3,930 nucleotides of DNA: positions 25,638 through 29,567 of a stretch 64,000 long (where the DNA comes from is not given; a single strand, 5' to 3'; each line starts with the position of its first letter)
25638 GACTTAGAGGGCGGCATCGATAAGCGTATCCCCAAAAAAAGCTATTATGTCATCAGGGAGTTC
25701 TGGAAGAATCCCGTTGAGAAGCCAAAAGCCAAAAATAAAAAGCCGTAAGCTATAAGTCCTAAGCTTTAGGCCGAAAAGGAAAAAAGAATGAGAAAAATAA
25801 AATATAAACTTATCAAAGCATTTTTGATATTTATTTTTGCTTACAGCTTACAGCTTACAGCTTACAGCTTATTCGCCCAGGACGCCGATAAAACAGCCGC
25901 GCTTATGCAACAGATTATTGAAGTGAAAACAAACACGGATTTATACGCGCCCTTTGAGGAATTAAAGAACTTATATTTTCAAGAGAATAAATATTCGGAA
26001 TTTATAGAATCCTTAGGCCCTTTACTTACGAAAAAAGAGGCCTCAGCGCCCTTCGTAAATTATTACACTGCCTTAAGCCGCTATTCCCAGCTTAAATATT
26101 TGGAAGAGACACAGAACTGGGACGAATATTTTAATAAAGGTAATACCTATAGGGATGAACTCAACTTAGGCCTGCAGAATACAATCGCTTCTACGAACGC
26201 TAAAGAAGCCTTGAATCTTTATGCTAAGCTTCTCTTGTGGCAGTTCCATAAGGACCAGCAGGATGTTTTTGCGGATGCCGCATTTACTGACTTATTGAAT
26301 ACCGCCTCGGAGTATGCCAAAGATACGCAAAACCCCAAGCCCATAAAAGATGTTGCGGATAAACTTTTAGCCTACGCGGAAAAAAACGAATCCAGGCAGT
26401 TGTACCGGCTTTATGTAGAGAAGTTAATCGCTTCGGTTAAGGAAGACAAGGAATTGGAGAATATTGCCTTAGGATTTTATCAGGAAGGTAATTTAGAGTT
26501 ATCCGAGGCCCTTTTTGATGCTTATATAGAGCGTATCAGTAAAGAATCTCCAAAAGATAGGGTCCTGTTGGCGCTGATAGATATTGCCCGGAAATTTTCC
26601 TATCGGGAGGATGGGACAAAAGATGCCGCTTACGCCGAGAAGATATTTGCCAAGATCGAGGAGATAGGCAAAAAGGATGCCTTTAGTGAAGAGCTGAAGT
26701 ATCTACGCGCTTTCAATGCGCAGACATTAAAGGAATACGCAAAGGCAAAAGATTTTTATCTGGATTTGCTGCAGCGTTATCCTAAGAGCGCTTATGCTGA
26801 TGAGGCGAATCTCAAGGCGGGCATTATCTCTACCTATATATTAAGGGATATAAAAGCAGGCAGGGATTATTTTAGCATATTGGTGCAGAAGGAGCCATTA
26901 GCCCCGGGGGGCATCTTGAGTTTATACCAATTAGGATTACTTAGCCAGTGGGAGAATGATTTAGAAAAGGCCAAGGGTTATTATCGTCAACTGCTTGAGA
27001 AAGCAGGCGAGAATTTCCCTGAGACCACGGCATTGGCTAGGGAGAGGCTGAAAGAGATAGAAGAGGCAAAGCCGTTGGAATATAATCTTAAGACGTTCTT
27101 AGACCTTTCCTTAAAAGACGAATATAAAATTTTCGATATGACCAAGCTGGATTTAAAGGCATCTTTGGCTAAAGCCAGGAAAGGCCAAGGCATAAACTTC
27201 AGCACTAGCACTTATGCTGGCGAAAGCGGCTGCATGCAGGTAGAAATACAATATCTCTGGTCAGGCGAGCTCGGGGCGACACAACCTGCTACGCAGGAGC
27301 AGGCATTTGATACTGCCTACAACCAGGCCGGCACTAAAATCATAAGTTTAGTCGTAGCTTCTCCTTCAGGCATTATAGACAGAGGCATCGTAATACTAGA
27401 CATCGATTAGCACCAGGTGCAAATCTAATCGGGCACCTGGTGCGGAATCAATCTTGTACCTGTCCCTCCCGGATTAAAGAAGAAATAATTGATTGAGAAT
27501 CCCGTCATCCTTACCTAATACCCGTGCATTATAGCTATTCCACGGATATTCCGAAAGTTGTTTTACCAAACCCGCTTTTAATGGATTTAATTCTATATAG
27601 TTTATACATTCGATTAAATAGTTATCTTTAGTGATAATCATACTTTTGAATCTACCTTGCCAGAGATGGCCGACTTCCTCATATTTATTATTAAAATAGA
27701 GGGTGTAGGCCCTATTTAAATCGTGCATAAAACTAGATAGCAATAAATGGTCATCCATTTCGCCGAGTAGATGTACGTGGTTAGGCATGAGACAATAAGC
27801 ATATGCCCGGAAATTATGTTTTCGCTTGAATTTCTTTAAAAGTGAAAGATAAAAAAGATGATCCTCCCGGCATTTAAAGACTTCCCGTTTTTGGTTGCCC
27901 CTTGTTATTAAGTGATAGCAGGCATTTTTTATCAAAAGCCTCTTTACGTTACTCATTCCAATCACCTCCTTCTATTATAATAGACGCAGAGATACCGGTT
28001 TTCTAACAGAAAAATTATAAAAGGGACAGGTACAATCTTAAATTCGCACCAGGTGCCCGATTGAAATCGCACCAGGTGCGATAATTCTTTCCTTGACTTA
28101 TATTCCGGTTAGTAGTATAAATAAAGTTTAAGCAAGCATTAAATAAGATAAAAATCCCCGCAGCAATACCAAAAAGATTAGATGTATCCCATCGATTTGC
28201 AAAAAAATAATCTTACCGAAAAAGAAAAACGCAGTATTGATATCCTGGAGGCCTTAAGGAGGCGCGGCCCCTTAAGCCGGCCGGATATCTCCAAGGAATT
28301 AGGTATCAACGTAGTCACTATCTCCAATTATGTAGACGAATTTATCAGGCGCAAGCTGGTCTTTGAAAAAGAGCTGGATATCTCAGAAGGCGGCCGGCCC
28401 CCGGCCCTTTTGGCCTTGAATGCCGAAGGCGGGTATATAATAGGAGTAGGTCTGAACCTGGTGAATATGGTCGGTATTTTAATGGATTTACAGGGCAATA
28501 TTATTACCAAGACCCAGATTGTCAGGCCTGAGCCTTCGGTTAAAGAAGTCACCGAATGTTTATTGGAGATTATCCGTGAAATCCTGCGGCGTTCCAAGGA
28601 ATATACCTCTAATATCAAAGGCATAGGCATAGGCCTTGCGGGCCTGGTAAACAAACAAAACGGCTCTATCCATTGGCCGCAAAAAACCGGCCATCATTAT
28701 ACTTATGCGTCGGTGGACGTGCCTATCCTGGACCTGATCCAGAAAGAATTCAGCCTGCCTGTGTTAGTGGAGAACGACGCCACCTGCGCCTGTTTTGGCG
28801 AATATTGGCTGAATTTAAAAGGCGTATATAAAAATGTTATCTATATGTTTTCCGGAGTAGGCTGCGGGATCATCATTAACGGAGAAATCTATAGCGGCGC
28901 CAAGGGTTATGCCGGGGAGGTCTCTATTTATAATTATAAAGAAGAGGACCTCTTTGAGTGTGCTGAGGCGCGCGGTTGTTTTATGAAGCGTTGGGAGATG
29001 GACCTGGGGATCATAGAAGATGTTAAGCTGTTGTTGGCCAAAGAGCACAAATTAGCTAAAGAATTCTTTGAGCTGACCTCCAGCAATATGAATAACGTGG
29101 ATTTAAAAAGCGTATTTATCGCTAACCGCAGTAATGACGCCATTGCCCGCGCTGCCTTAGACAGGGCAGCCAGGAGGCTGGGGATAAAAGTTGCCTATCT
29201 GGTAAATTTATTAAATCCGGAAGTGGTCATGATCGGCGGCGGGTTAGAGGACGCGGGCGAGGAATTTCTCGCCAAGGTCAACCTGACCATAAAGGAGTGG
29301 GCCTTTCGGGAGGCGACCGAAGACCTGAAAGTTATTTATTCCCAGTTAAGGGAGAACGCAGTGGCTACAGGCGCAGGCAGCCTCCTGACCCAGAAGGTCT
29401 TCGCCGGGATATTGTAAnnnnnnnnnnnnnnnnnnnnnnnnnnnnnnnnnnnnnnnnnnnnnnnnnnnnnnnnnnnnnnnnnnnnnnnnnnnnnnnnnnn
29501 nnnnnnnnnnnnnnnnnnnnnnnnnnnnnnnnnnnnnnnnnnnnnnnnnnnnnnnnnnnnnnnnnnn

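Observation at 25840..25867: The same CTTACAG heptamer tract (x4) in the signal peptide of the downstream TPR protein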

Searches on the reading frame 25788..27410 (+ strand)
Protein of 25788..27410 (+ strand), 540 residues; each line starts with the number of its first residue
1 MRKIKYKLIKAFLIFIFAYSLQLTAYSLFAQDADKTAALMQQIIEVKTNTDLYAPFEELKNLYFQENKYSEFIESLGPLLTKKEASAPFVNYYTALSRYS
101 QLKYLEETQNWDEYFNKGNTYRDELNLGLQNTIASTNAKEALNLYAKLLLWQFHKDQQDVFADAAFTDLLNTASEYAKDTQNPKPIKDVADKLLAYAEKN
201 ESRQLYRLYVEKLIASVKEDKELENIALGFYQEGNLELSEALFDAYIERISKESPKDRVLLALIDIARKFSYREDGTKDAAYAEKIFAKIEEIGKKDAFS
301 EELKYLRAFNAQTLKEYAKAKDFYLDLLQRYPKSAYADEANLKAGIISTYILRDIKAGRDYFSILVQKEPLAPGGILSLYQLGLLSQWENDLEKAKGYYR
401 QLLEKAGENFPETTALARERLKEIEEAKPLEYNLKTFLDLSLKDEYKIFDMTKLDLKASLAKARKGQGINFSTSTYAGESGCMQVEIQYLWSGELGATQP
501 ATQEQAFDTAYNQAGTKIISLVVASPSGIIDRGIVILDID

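Call 11: find_homologous_proteins(query=window:25788-27410:+)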
Query window:25788-27410:+ (540 aa): 669 proteins with E <= 0.001 among 8000 candidates; the best 120 are listed.
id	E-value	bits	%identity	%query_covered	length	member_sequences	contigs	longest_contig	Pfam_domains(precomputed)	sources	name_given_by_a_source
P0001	0.0e+0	1167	100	100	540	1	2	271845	-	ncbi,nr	ncbi:MAG: hypothetical protein PHC54_02105 [Candidatus Omnitrophica bacterium]|nr:hypothetical prote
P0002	1.1e-225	769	65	100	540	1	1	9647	PF13174.13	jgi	-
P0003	1.9e-206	705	62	96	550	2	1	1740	-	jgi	jgi:TolA-binding protein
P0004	4.5e-205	701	60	100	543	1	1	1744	-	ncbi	-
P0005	1.1e-203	696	59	99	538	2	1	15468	-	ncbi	-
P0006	3.1e-203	695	61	100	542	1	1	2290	-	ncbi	-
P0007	4.6e-202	691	59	100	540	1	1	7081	-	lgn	-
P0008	1.3e-201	689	59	100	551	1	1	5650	-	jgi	jgi:tetratricopeptide (TPR) repeat protein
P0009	1.9e-200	685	60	99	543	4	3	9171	-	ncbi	-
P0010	1.6e-199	682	59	100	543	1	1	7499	-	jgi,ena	-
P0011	2.0e-199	682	58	100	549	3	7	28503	-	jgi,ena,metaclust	metaclust:\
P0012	3.0e-199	681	65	90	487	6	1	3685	-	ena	-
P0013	1.3e-197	676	58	100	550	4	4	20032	-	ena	-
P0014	1.9e-197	675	59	100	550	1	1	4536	-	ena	-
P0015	1.0e-196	673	58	100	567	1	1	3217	-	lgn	-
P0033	1.9e-187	642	57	98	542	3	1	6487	-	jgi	-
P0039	2.9e-186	639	56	95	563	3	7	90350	-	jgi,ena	jgi:TolA-binding protein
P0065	1.2e-180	620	54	99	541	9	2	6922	-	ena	-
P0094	1.2e-176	607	55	99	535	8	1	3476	PF13174.13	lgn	-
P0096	2.5e-176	606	52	100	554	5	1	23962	PF13174.13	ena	-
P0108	3.1e-174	599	55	94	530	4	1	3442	-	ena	-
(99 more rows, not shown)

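Call 12: search_protein_families(library=pfam, proteins=[window:25788-27410:+])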
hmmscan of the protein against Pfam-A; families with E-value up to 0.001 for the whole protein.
window:25788-27410:+ (540 aa): 1 family
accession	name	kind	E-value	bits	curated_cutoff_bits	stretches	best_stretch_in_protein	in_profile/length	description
PF13174.12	TPR_6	-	0.00037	21.4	26.3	0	378-405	2-29/33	Tetratricopeptide repeat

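Call 21: find_related_loci(query=A1, collection=metagenome_contigs, flank=6000)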
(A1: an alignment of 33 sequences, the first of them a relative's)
Query A1 (540 aa) in metagenome_contigs; peptide patterns used: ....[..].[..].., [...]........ (x = any residue, [..] = any of these).
563 stretches matched a pattern; 226 encode a relative of the query (tblastn E <= 1e-3); the best 80 are kept; 80 distinct loci.
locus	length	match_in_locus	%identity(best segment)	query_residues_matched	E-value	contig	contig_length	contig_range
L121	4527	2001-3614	58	2-539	0e+0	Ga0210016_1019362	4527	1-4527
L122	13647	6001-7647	58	1-539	0e+0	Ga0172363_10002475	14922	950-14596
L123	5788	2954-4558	60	6-539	0e+0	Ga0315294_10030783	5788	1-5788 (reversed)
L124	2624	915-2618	56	3-540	0e+0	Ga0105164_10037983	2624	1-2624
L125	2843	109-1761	56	1-539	0e+0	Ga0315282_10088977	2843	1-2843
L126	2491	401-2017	56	2-539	0e+0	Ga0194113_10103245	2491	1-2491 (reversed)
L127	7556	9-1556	58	24-539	0e+0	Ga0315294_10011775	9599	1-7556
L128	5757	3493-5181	54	2-539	0e+0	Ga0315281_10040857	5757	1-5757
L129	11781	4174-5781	55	7-539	0e+0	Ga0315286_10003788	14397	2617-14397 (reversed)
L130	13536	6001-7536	56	28-538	0e+0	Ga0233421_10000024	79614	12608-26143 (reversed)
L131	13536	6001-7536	56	28-538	0e+0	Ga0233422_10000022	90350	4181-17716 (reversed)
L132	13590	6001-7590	55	26-538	0e+0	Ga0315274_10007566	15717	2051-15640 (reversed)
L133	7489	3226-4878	53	2-540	0e+0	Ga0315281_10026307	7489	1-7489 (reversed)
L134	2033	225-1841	54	18-539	0e+0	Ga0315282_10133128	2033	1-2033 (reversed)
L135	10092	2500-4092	55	13-539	0e+0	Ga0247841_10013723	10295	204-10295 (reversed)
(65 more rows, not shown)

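Call 29: find_encoding_contigs(protein=window:25788-27410:+, flank=8000, max_places=6)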
Protein window:25788-27410:+ (540 aa): no gene with exactly this product is on record in the collection.

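Call 31: find_encoding_contigs(protein=P0001, flank=8000, max_places=6)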
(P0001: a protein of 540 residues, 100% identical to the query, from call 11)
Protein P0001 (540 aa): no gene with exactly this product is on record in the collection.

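Call 52: find_encoding_contigs(protein=P0002, flank=7000, max_places=3)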
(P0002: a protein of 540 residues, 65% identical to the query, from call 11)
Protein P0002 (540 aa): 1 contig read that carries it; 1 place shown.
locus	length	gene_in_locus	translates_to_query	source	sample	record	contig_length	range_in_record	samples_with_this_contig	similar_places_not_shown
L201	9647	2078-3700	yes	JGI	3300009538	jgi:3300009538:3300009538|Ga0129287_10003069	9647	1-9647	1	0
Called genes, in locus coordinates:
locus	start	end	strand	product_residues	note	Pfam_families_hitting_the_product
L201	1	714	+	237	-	?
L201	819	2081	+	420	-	-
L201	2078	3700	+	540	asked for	PF13174:TPR_6 (faint)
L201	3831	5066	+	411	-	PF13412:HTH_24 (weak), PF00480:ROK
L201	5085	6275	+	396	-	PF25450:Rab11-FIP3 (faint), PF24319:DUF7491 (faint), PF16538:FlgT_C (weak)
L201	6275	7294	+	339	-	PF00356:LacI, PF00532:Peripla_BP_1, PF13407:Peripla_BP_4, PF13377:Peripla_BP_3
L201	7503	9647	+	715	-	?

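Call 53: find_encoding_contigs(protein=P0005, flank=7000, max_places=3)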
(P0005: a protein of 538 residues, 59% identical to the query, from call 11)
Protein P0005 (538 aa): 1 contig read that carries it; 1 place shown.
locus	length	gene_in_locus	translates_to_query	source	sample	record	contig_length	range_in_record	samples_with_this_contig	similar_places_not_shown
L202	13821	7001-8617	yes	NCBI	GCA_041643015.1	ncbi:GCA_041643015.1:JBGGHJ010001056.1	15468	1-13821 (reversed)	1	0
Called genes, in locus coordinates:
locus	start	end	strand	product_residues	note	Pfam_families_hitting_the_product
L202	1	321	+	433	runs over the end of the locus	PF01547:SBP_bac_1, PF13416:SBP_bac_8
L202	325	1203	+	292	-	PF00528:BPD_transp_1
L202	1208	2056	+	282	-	PF00528:BPD_transp_1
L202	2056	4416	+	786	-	PF13174:TPR_6 (faint), PF02836:Glyco_hydro_2_C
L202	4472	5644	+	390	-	-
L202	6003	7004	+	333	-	-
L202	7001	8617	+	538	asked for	-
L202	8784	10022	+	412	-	PF08279:HTH_11 (faint), PF00480:ROK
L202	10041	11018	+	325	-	-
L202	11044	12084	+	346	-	PF00356:LacI, PF00532:Peripla_BP_1, PF13407:Peripla_BP_4, PF13377:Peripla_BP_3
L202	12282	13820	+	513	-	?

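Call 58: list_cluster_members(proteins=[P0065, P0094, P0012, P0096, P0009, P0013, P0108, P0011, P0039, P0033])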
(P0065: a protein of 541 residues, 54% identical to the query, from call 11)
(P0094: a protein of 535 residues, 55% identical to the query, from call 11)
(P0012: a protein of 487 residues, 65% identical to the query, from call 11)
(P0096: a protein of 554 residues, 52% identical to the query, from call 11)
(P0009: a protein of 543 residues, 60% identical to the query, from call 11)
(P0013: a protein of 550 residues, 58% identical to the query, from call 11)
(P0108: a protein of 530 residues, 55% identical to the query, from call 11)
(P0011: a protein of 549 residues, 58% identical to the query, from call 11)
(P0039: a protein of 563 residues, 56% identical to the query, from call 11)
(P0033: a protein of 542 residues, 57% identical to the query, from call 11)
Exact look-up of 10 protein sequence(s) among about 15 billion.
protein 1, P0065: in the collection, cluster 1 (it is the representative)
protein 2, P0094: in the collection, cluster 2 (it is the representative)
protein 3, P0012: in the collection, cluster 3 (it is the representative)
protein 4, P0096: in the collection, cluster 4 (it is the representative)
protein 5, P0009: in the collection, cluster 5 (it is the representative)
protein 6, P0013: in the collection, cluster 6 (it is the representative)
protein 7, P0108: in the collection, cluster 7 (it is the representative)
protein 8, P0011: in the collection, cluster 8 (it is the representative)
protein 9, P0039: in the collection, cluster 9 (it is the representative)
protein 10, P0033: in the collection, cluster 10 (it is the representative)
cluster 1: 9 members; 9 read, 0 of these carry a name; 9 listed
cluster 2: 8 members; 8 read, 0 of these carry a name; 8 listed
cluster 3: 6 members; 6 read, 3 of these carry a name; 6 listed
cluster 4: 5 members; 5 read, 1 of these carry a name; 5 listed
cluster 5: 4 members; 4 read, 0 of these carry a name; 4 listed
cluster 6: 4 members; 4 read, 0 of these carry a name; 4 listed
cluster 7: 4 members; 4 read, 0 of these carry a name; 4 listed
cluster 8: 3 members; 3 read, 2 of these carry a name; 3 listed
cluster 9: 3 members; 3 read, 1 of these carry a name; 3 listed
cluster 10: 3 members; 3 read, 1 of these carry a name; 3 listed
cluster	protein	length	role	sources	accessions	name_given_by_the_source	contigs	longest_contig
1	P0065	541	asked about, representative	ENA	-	-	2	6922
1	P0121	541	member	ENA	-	-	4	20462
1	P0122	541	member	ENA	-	-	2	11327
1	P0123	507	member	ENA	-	-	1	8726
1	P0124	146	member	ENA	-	-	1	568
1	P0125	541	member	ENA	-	-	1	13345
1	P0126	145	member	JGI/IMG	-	-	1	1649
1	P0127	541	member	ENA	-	-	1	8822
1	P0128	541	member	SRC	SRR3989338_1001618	-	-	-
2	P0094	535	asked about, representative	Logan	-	-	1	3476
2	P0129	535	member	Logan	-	-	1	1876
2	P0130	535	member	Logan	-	-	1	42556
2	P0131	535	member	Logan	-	-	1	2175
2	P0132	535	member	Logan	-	-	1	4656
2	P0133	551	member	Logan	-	-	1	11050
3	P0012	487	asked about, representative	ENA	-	-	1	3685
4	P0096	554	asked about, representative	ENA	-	-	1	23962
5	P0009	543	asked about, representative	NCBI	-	-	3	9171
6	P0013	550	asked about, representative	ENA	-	-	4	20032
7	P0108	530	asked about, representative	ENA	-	-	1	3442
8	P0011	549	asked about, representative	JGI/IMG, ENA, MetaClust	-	\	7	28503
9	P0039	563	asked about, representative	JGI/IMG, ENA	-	TolA-binding protein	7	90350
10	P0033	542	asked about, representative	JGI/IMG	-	-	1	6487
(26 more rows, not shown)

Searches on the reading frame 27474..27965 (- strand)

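Call 12: search_protein_families(library=pfam, proteins=[window:27474-27965:-])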
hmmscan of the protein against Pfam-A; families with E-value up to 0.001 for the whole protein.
window:27474-27965:- (163 aa): 1 family
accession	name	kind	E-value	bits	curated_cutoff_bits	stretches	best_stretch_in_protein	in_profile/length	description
PF01797.21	Y1_Tnp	-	6e-17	62.3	23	1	14-125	4-119/121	Transposase IS200 like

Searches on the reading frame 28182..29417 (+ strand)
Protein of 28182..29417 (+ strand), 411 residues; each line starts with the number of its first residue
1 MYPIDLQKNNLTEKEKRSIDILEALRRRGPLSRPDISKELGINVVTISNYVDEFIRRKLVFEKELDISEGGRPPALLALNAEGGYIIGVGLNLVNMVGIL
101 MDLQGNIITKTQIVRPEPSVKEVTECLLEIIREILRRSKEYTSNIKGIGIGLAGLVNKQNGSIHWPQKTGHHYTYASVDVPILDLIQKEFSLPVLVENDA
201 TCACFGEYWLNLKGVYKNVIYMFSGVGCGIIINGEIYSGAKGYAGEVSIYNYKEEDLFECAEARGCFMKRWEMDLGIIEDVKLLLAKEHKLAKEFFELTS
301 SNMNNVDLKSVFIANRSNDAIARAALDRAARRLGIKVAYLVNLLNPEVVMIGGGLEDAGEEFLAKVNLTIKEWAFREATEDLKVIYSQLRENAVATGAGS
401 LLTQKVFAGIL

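Call 12: search_protein_families(library=pfam, proteins=[window:28182-29417:+])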
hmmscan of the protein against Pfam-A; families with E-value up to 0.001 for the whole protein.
window:28182-29417:+ (411 aa): 3 families
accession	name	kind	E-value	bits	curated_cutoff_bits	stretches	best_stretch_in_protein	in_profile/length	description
PF00480.26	ROK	-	4.6e-39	135.1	22.9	1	95-404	10-293/294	ROK family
PF13412.12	HTH_24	-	0.00037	20.4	21.9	0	17-57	4-44/48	Winged helix-turn-helix DNA-binding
PF12802.13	MarR_2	-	0.00044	20.8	27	0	19-61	8-51/61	MarR family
